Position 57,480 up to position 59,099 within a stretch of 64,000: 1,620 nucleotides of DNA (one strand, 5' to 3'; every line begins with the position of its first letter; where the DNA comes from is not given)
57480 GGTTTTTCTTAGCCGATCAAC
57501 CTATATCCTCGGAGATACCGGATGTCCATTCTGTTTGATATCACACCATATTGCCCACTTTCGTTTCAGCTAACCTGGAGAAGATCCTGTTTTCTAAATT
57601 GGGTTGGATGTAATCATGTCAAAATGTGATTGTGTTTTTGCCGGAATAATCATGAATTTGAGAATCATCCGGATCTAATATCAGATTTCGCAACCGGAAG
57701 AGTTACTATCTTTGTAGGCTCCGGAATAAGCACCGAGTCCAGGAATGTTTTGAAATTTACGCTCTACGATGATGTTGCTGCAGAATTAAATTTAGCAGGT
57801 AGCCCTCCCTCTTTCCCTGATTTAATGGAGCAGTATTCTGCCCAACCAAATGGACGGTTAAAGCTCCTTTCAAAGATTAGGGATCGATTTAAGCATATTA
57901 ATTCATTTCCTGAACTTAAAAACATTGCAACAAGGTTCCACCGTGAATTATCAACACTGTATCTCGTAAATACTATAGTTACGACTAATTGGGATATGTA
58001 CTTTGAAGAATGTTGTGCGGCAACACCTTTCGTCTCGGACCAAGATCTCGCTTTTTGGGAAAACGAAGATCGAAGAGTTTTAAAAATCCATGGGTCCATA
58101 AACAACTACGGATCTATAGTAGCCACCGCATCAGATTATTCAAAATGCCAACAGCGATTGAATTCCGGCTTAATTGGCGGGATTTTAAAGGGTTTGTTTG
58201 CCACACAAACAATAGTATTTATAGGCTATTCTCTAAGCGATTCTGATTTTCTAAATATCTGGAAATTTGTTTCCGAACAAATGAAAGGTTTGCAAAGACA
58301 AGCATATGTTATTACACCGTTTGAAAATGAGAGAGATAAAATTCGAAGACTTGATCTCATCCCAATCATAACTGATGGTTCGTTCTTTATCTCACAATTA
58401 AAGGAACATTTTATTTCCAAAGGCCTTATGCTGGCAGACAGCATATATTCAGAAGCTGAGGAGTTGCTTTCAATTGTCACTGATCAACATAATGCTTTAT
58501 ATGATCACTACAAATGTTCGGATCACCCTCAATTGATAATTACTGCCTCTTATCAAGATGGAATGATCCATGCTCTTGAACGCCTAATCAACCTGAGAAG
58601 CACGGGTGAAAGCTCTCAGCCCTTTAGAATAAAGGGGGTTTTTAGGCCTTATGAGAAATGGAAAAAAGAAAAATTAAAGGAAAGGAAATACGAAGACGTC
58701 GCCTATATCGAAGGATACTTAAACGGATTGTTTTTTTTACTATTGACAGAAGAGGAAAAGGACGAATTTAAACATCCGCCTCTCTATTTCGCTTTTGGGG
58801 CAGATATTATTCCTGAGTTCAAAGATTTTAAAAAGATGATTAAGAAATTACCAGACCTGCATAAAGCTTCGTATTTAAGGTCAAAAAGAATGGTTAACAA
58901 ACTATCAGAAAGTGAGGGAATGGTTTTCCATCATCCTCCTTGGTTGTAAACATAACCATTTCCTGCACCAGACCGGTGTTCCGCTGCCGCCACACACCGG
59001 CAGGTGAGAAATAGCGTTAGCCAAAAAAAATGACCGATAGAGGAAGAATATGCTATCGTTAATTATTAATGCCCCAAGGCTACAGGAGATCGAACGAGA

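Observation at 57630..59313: Stand-alone SIR2-type NADase gene with an unrecognised C-terminal domain plus an 87-aa partner ORF: candidate uncharacterised anti-phage module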

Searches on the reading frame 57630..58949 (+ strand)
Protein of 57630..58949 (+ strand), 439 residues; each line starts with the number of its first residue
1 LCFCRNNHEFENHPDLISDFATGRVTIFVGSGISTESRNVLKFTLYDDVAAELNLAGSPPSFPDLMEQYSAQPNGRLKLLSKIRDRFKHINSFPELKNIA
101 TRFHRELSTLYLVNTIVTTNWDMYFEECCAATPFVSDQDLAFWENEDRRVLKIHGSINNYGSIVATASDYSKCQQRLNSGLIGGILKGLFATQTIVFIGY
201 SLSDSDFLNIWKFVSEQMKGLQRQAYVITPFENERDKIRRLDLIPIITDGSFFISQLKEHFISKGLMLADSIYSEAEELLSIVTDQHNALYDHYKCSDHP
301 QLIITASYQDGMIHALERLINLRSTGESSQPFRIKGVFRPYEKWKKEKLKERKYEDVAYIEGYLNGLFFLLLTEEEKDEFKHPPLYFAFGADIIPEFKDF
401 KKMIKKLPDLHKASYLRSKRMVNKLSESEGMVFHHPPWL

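Call 3: search_protein_families(library=pfam, proteins=[window:57630-58949:+], max_evalue=0.1)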
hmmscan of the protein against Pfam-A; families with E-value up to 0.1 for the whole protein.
window:57630-58949:+ (439 aa): 1 family
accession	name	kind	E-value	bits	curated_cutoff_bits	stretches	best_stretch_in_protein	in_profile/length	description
PF13289.12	SIR2_2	-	4.3e-22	79.2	24.5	1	115-235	2-126/141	SIR2-like domain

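Call 4: search_protein_families(library=padloc, proteins=[window:57630-58949:+], max_evalue=0.1)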
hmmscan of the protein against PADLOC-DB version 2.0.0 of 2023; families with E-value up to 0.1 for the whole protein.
window:57630-58949:+ (439 aa): 6 families
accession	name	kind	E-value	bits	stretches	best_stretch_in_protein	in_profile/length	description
PDLC00407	ThsA1|ThsA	-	6e-21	72.6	1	16-287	13-278/478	STALD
PDLC04968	PDC-S25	-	1.1e-20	72.2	1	100-219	123-246/517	-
PDLC00409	ThsA1|ThsA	-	2.6e-15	54.4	1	15-219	13-214/242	STALD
PDLC04166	Dsr1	-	2e-11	40.4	1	106-238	116-244/1227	-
PDLC04967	PDC-S25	-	7.5e-11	39.7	1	110-217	143-254/528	-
PDLC03856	LmuA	-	4.7e-09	33.9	1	114-241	116-240/433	-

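Call 5: search_protein_families(library=ncbifam, proteins=[window:57630-58949:+], max_evalue=0.1)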
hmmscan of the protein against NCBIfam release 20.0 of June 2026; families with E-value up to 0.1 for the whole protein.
window:57630-58949:+ (439 aa): 0 families

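Call 6: find_homologous_proteins(query=window:57630-58949:+)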
Query window:57630-58949:+ (439 aa): 877 proteins with E <= 0.001 among 7599 candidates; the best 120 are listed.
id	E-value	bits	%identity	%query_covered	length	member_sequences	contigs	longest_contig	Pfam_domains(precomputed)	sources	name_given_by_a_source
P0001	9.9e-298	1005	100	99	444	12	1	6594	PF13289.13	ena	-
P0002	6.8e-262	887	88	99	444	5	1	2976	PF13289.13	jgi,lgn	-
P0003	1.8e-251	852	83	99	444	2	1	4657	PF13289.13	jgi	-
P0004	2.2e-251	852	83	99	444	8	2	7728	PF13289.13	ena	-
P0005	1.8e-238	810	78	99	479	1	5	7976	PF13289.13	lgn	-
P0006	8.4e-236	801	78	99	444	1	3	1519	PF13289.13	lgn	-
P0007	9.7e-227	771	75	99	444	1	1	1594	PF13289.13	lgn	-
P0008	1.4e-214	731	72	99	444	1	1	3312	PF13289.13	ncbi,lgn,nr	ncbi:MAG: SIR2 family protein [Tissierellales bacterium]|nr:SIR2 family protein [Tissierellales bact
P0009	1.7e-208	711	70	100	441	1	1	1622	PF13289.13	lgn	-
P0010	5.8e-189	646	65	100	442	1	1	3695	PF13289.13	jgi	jgi:hypothetical protein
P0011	3.0e-184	631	85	72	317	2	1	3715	PF13289.13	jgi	jgi:hypothetical protein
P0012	1.6e-182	625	63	99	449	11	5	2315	PF13289.13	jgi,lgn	jgi:NAD-dependent SIR2 family protein deacetylase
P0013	8.3e-182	623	62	99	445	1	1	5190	PF13289.13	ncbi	-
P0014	5.8e-175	600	59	99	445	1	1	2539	PF13289.13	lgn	-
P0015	7.5e-172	590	63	95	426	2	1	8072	PF13289.13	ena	-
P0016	3.9e-170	584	57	100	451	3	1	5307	PF13289.13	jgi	jgi:hypothetical protein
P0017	7.6e-169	580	58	97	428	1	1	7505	PF13289.13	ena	-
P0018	2.6e-168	578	57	99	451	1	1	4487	PF13289.13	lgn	-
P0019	8.4e-167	573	58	99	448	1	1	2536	PF13289.13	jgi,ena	jgi:hypothetical protein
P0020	9.3e-167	573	58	99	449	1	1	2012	PF13289.13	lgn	-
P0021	1.2e-165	570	58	99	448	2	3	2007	PF13289.13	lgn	-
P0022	2.8e-165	568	57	99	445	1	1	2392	PF13289.13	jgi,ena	-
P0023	8.6e-165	567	57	99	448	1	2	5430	PF13289.13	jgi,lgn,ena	-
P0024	3.1e-164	565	56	99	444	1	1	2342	PF13289.13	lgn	-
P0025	1.2e-162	560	57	96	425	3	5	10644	PF13289.13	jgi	-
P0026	6.1e-160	551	56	99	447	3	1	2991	PF13289.13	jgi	-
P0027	1.5e-159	550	55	99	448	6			PF13289.13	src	-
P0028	4.4e-159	548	56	100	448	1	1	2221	PF13289.13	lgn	-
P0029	9.9e-159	547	55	100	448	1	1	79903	PF13289.13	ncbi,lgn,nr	ncbi:MAG: SIR2 family protein [Hydrogenophilales bacterium]|nr:SIR2 family protein [Hydrogenophilale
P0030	4.1e-158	545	57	96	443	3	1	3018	PF13289.13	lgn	-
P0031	2.4e-157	542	55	100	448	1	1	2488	PF13289.13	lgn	-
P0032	2.8e-157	542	56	94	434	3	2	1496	PF13289.13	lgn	-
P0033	5.2e-157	541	54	99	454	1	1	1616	PF13289.13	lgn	-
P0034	1.7e-156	539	56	100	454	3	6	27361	PF13289.13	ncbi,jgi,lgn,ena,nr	ncbi:MAG: hypothetical protein HOC20_12900 [Chloroflexi bacterium]|jgi:hypothetical protein|nr:hypot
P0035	1.8e-156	539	54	100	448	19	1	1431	PF13289.13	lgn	-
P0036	3.9e-156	538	53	100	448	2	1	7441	PF13289.13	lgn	-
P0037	6.5e-156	538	55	100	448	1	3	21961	PF13289.13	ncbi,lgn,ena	-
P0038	1.8e-155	536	54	100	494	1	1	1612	PF13289.13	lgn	-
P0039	3.0e-155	535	55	99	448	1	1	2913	PF13289.13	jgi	-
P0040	6.4e-155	534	55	100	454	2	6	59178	PF13289.13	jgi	-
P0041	7.2e-155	534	54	100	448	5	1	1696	PF13289.13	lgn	-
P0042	1.1e-154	533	54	100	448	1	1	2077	PF13289.13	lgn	-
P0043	1.6e-154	533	53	100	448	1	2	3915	PF13289.13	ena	-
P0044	1.6e-154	533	53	99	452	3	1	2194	PF13289.13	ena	-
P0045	1.7e-154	533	55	100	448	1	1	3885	PF13289.13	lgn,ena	-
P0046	1.7e-154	533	54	100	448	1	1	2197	PF13289.13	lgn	-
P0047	2.2e-154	533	54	100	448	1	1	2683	PF13289.13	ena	-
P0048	3.0e-154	532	55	100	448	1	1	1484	PF13289.13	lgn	-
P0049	4.0e-154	532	54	100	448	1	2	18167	PF13289.13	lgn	-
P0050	4.0e-154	532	54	100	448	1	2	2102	PF13289.13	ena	-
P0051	6.6e-154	531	54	99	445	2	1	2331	PF13289.13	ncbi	-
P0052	1.3e-153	530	55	100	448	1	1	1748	PF13289.13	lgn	-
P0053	2.5e-153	529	56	96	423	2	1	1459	PF13289.13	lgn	-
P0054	2.8e-153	529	54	100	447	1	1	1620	PF13289.13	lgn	-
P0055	4.2e-153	528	53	99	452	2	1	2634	PF13289.13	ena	-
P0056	5.2e-153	528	54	99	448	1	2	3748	PF13289.13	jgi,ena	-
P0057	6.0e-153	528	53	100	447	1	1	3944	PF13289.13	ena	-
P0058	9.7e-153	527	53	100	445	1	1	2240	PF13289.13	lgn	-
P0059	1.4e-152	527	55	96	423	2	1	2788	PF13289.13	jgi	jgi:hypothetical protein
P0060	2.3e-152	526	53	100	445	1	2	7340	PF13289.13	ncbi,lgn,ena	-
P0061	2.5e-152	526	58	96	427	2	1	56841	PF13289.13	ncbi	-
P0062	2.6e-152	526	54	100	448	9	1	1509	PF13289.13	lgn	-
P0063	4.2e-152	525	54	100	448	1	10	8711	PF13289.13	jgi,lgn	jgi:hypothetical protein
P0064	7.8e-152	524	54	100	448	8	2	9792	PF13289.13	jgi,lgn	-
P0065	9.5e-152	524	53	100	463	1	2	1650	PF13289.13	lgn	-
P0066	1.1e-151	524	54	100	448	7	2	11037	PF13289.13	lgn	-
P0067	1.3e-151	523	57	95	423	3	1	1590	PF13289.13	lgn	-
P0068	1.7e-151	523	54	99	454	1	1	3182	PF13289.13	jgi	jgi:hypothetical protein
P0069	3.1e-151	522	54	99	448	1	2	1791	PF13289.13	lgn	-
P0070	9.4e-151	521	54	99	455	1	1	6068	PF13289.13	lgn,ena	-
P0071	1.1e-150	520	53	99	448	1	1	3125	PF13289.13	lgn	-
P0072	8.4e-150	517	53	100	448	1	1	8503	PF13289.13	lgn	-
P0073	9.6e-150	517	56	96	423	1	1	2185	PF13289.13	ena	-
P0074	1.8e-149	516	51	99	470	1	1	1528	PF13289.13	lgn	-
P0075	2.4e-149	516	52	100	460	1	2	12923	PF13289.13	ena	-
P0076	3.3e-149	515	54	99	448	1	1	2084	PF13289.13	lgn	-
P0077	9.8e-149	514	53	100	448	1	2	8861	PF13289.13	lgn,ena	-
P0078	1.4e-148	513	51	100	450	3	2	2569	PF13289.13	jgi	jgi:NAD-dependent SIR2 family protein deacetylase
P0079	2.1e-148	513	54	96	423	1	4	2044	PF13289.13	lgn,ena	-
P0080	2.5e-148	513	52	100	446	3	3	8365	PF13289.13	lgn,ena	-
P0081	4.5e-148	512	58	85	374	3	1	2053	PF13289.13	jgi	jgi:hypothetical protein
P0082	5.7e-148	511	52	100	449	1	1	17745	PF13289.13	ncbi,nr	ncbi:MAG: SIR2 family protein [Pseudomonadota bacterium]|nr:SIR2 family protein [Pseudomonadota bact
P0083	9.2e-148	511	51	100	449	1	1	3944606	PF13289.13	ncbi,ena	-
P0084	1.5e-147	510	51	100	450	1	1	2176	PF13289.13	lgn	-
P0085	1.6e-147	510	52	99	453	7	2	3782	PF13289.13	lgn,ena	-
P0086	1.8e-147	510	52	100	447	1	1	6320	PF13289.13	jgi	jgi:hypothetical protein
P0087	4.8e-147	508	52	100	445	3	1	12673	PF13289.13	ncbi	-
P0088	5.5e-147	508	52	100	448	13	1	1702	PF13289.13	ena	-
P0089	7.2e-147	508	51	100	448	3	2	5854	PF13289.13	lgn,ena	-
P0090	1.7e-146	507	52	100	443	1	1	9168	PF13289.13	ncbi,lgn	-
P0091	1.9e-146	506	53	99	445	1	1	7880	PF13289.13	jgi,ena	-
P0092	2.9e-146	506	54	96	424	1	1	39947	PF13289.13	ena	-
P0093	3.5e-146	506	51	99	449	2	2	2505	PF13289.13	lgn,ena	-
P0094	4.0e-146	505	52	100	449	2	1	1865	PF13289.13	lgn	-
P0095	5.4e-146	505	59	85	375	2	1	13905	PF13289.13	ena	-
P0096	5.9e-146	505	54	96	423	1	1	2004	PF13289.13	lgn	-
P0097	6.8e-146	505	52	99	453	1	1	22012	PF13289.13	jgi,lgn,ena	-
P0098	9.6e-146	504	53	99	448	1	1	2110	PF13289.13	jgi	jgi:SIR2-like domain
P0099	1.4e-145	504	55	94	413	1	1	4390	PF13289.13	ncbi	ncbi:MAG: hypothetical protein NVSMB6_20680 [Burkholderiaceae bacterium]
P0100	2.4e-145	503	50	100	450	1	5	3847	PF13289.13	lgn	-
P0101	1.3e-144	500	52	99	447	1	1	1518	PF13289.13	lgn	-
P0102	1.6e-144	500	49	100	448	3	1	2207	PF13289.13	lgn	-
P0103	1.9e-144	500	51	100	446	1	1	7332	PF13289.13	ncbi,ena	-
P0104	4.0e-144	499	54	96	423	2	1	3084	PF13289.13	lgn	-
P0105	5.0e-144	498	51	99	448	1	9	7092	PF13289.13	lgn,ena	-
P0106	5.1e-144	498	50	100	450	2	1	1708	PF13289.13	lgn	-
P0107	5.4e-144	498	53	98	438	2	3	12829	PF13289.13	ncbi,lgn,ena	-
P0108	7.1e-144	498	51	99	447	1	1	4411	PF13289.13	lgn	-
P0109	7.7e-144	498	52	100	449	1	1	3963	PF13289.13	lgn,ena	-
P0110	1.1e-143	497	52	99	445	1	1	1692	PF13289.13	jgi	jgi:hypothetical protein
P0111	4.6e-143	495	50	100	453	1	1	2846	PF13289.13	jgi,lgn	jgi:NAD-dependent SIR2 family protein deacetylase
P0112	2.0e-142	493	52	100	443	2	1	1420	PF13289.13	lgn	-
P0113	5.0e-142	492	50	99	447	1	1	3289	PF13289.13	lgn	-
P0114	8.7e-142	491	50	100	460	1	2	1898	PF13289.13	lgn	-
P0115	1.5e-141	490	50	100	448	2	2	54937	PF13289.13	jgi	-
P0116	1.9e-141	490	49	99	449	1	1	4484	PF13289.13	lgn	-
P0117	2.4e-141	490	52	99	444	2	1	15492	PF13289.13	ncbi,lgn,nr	ncbi:MAG: SIR2 family protein [Burkholderiaceae bacterium]|nr:SIR2 family protein [Burkholderiaceae 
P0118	2.6e-141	489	51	100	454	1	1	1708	PF13289.13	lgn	-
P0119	7.3e-141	488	51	99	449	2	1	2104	PF13289.13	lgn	-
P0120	9.9e-141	488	51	99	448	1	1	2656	PF13289.13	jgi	jgi:hypothetical protein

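Call 11: find_encoding_contigs(protein=P0001, flank=6000, max_places=4)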
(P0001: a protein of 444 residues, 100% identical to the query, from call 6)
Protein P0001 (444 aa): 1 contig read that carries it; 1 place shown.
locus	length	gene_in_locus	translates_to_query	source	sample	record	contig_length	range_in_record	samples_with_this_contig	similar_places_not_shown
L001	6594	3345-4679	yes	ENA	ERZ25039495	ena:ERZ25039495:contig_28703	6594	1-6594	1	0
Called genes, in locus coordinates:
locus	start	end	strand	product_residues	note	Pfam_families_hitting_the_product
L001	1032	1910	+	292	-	PF02567:PhzC-PhzF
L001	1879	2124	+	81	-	-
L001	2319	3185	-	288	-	PF14690:Zn_ribbon_ISL3, PF13542:HTH_Tnp_ISL3, PF01610:DDE_Tnp_ISL3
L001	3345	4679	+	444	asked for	PF13289:SIR2_2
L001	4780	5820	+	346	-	-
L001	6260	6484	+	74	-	-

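Call 12: find_encoding_contigs(protein=P0083, flank=10000, max_places=3)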
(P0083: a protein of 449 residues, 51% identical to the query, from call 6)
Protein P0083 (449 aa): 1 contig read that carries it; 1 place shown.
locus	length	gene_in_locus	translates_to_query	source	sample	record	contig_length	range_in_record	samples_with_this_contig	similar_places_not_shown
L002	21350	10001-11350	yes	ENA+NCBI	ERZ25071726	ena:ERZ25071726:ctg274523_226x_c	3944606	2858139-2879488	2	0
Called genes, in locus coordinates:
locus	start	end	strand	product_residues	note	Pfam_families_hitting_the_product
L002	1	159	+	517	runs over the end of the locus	PF00171:Aldedh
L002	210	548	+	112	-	PF01909:NTP_transf_2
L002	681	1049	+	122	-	-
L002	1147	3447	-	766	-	PF03239:FTR1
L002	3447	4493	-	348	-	PF09375:Peptidase_M75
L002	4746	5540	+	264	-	PF13480:Acetyltransf_6 (weak), PF00583:Acetyltransf_1 (weak), PF13673:Acetyltransf_10 (weak), PF13508:Acetyltransf_7 (weak)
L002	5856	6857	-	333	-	PF15461:BCD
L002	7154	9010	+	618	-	PF05974:DUF892, PF00210:Ferritin (weak), PF04972:BON, PF10604:Polyketide_cyc2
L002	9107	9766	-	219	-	PF00702:Hydrolase, PF13419:HAD_2, PF13242:Hydrolase_like (faint)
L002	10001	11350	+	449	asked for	PF13289:SIR2_2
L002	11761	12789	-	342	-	-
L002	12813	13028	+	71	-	PF12728:HTH_17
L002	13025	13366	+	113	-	-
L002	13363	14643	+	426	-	PF13481:AAA_25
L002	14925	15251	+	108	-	-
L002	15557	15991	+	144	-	-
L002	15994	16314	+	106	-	-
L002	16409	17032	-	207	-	-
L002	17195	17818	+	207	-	-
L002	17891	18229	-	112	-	-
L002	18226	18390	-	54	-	-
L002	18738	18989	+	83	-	-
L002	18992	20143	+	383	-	PF14659:Phage_int_SAM_3, PF22022:Phage_int_M (weak), PF00589:Phage_integrase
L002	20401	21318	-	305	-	PF01699:Na_Ca_ex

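Call 18: search_protein_families(library=pfam, proteins=[L001:4780-5820:+, L002:11761-12789:-, L001:6176-6484:+, L001:1879-2124:+], max_evalue=1)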
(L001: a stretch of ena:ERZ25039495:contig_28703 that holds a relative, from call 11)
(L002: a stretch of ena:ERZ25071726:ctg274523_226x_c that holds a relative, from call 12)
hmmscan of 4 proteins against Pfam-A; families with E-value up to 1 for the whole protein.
L001:4780-5820:+ (346 aa): 0 families

L002:11761-12789:- (342 aa): 0 families

L001:6176-6484:+ (102 aa): 0 families

L001:1879-2124:+ (81 aa): 0 families

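Call 19: search_protein_families(library=padloc, proteins=[L001:4780-5820:+, L002:11761-12789:-, L001:6176-6484:+], max_evalue=1)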
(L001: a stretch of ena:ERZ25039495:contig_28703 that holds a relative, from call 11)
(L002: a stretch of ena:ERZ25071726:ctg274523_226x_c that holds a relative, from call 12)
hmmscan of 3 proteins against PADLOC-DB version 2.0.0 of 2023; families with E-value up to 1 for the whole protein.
L001:4780-5820:+ (346 aa): 0 families

L002:11761-12789:- (342 aa): 0 families

L001:6176-6484:+ (102 aa): 0 families

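Call 22: find_related_loci(query=A1, collection=genome_contigs, flank=10000)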
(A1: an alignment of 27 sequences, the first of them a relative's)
Query A1 (444 aa) in genome_contigs; peptide patterns used: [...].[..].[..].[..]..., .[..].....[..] (x = any residue, [..] = any of these).
265 stretches matched a pattern; 217 encode a relative of the query (tblastn E <= 1e-3); the best 80 are kept; 80 distinct loci.
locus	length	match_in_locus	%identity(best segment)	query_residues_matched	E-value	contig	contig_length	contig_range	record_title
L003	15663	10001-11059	92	1-353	0e+0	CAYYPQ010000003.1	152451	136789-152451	MAG TPA_asm: uncultured Desulfobacteraceae bacterium isolate binchicken_co129_900 genome assembly, contig: NODE_96_lengt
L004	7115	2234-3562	57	4-444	3e-177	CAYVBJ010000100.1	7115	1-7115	MAG TPA_asm: uncultured Balneolaceae bacterium isolate binchicken_co218_300 genome assembly, contig: NODE_13060_length_7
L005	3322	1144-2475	57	2-444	0e+0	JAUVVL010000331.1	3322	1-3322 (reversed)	MAG: Desulfobacteraceae bacterium isolate CSMAG_1163 CSMAG_1163_k127_7794991_length_3322_cov_87.4110, whole genome shotg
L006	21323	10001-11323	56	4-444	5e-170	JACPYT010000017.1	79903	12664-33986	MAG: Hydrogenophilales bacterium isolate NC_groundwater_870_Pr1_S2p5_64_29 Montesol18_S2p5_coassembly_scaffold_963081, w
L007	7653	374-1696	55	4-444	2e-167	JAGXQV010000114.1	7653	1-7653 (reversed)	MAG: Sulfuricella sp. isolate CROMO_A_6 c_000000564476, whole genome shotgun sequence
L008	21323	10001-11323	55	4-444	8e-166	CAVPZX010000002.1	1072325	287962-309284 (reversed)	MAG: Nitrospirota bacterium isolate MFD03726.bin.1.73 genome assembly, contig: contig_49396, whole genome shotgun sequen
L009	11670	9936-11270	56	1-444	3e-165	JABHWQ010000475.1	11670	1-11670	MAG: Chloroflexi bacterium isolate SI047_bin16 k141_735830, whole genome shotgun sequence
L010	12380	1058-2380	55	4-444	6e-165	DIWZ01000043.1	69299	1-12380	MAG TPA_asm: Pelobacter sp. UBA6093 UBA6093_contig_5112, whole genome shotgun sequence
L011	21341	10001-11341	56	2-444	5e-164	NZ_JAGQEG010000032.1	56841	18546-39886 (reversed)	Collimonas silvisoli strain RXD178 NODE_32_length_56841_cov_41.323165, whole genome shotgun sequence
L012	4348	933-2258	53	2-444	3e-166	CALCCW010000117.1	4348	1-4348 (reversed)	MAG TPA_asm: uncultured candidate division Zixibacteria bacterium isolate DRR093004_bin.15_CONCOCT_v1.1_MAG genome assem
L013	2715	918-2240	52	4-444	4e-168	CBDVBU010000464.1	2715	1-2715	MAG TPA_asm: uncultured Phycisphaerae bacterium isolate SRR22302362_metabat2_72 genome assembly, contig: ERZ25746724.355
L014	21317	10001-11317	52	4-444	2e-158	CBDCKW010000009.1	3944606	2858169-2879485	MAG: Truepera sp. isolate d29c2d1a-40d0-4f4a-a265-74dafcd76d26 genome assembly, contig: chromosome_2, whole genome shotg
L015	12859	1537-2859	54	4-444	6e-158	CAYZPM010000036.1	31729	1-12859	MAG TPA_asm: uncultured Gallionellaceae bacterium isolate binchicken_co162_43 genome assembly, contig: NODE_2810_length_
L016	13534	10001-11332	52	2-444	6e-156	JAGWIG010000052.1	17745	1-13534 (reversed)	MAG: Pseudomonadota bacterium isolate REEB109 contig-150_3922, whole genome shotgun sequence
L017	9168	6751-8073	52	4-444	2e-155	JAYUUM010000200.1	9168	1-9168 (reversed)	MAG: Arenimonas sp. isolate GL122_UP_metabat_61_sub GL122_UP_metabat_61_sub_199, whole genome shotgun sequence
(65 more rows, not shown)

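Call 29: predict_structure(alignment_id=A1)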
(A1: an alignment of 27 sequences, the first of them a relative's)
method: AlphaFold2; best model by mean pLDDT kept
length: 444 residues; sequences in the alignment: 27
mean_pLDDT: 88.3   pTM: 0.84
mean pLDDT of the five models: 88.3, 87.0, 86.6, 85.7, 83.3
residues with pLDDT >= 90: 244; 70-90: 182; 50-70: 16; < 50: 2
segments of 3 or more residues with pLDDT < 50: none
pLDDT, mean of each block of 10 residues (from residue 1): 65 83 92 86 85 93 89 94 91 92 92 90 88 86 78 84 79 88 83 88 80 74 73 90 89 92 92 92 97 92 93 97 92 85 95 97 97 92 90 93 93 95 92 76 84
secondary structure, 60 per line:
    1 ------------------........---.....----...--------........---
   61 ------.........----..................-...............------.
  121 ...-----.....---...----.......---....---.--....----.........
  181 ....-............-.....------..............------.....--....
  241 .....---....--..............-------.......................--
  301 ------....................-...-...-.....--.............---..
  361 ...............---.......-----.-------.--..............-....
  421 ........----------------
elements in order: H19-26 E30-34 H50-57 H67-75 H80-97 H99-113 E120-123 H129-133 E137-139 H144-150 E154-157 H172-184 H186-197 E199-203 H210-223 E230-234 H237-245 E249-252 H255-268 H276-298 H307-326 H336-340 H343-355 H359-375 H379-385 H402-415 H417-428

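Call 32: search_protein_families(library=ncbifam, proteins=[L003:7831-8808:-], max_evalue=0.001)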
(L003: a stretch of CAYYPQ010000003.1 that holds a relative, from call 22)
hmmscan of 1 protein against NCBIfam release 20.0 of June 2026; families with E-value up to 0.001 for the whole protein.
L003:7831-8808:- (325 aa): 13 families
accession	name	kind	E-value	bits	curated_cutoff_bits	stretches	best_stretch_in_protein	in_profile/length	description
TIGR02249.1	integrase_gron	subfamily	5.4e-134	446.5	265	1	6-321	2-315/315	integron integrase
NF011946.0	PRK15417.1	equivalog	3.1e-89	299.4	435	1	2-322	13-331/337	integron integrase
NF040815.2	recomb_XerA_Arch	equivalog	1.2e-49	169.3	220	2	238-308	186-256/263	site-specific tyrosine recombinase/integron integrase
TIGR02225.1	recomb_XerD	equivalog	3e-41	141.7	329.6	2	239-308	207-276/290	site-specific tyrosine recombinase XerD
TIGR02224.1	recomb_XerC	equivalog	9.9e-41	140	335.15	2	241-308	212-279/295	tyrosine recombinase XerC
NF001399.0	PRK00283.1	subfamily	2.2e-38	132.2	279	1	13-309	17-286/300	tyrosine recombinase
NF002331.0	PRK01287.1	subfamily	5.5e-30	104.5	371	2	242-306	247-312/365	site-specific tyrosine recombinase XerC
NF003462.0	PRK05084.1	equivalog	1.4e-18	66.7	267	2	260-309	298-347/360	tyrosine recombinase XerS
NF007370.0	PRK09870.1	subfamily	1.8e-10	40.8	221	1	249-305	122-178/200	tyrosine-type DNA invertase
NF007371.0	PRK09871.1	subfamily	4.7e-10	39.3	222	1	247-305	115-173/198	tyrosine-type DNA invertase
NF040693.1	recomb_GmtY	equivalog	2e-06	27.3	340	0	265-305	391-431/441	gamma-mobile-trio recombinase GmtY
NF002685.0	PRK02436.1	equivalog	9.3e-06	25.6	178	0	109-191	98-179/245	site-specific tyrosine recombinase XerD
NF041502.1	integrase_1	equivalog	5.2e-05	22.1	350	1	247-309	294-363/484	site-specific integrase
